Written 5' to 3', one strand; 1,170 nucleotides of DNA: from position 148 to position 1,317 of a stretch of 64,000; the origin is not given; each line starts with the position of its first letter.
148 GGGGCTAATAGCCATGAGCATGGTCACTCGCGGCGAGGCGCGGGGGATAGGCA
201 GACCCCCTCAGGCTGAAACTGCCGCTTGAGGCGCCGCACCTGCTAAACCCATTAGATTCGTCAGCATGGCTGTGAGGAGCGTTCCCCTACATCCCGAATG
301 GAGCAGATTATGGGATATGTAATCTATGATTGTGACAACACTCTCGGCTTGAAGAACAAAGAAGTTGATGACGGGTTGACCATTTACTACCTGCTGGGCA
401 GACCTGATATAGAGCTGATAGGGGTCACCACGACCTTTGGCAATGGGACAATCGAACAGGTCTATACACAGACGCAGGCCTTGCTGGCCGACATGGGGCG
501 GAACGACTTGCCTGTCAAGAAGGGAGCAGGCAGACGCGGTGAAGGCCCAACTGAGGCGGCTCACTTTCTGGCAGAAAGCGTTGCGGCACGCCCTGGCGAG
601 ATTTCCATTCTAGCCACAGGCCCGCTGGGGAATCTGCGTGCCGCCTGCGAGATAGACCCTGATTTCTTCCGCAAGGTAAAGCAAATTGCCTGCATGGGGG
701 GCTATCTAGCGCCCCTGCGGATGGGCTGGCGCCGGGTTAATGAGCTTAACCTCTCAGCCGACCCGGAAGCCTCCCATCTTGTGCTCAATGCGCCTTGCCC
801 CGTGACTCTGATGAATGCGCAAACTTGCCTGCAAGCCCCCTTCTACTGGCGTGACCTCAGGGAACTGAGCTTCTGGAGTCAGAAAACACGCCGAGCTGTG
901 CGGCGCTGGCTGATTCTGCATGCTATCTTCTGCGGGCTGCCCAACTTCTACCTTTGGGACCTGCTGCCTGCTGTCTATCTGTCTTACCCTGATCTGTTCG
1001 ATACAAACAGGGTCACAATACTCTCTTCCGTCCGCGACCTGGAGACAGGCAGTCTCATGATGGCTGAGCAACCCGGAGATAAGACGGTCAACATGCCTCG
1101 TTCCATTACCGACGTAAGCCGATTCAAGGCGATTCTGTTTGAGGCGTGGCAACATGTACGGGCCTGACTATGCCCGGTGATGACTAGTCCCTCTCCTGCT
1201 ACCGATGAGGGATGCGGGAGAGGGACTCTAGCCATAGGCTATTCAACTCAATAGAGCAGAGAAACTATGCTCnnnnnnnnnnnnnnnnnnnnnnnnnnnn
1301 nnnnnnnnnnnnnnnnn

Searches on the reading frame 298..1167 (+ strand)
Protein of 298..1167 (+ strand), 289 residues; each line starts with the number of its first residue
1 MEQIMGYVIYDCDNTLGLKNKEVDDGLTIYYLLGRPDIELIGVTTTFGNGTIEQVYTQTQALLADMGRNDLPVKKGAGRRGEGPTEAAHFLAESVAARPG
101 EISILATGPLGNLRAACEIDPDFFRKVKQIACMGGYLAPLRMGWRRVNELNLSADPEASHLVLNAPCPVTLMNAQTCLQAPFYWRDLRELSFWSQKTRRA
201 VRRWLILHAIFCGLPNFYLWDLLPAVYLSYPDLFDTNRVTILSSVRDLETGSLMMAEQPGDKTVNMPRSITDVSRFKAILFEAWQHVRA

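Call 5: search_protein_families(library=pfam, proteins=[window:298-1167:+])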
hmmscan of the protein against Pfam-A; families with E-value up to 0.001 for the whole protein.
window:298-1167:+ (289 aa): 1 family
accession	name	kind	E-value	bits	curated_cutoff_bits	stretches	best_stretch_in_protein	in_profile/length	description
PF01156.24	IU_nuc_hydro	-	1.8e-38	133.3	34.2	1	8-269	1-289/297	Inosine-uridine preferring nucleoside hydrolase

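Call 62: search_protein_families(library=ncbifam, proteins=[window:298-1167:+], max_evalue=0.00001)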
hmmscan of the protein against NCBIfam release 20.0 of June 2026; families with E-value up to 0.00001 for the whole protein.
window:298-1167:+ (289 aa): 4 families
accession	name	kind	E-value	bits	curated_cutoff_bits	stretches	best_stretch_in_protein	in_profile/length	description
NF052221.1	UridNuclsHydUriH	equivalog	2.3e-21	76.3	450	2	86-177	102-192/310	uridine-preferring nucleoside hydrolase UriH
NF007761.0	PRK10443.1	equivalog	8.3e-17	61.2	433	1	86-197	103-212/311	pyrimidine-specific ribonucleoside hydrolase RihA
NF008036.0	PRK10768.1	equivalog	9.8e-14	51.2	382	1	86-241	102-254/304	ribonucleoside hydrolase RihC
NF007417.0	PRK09955.1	equivalog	4.1e-13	48.9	459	1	70-174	88-189/313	ribosylpyrimidine nucleosidase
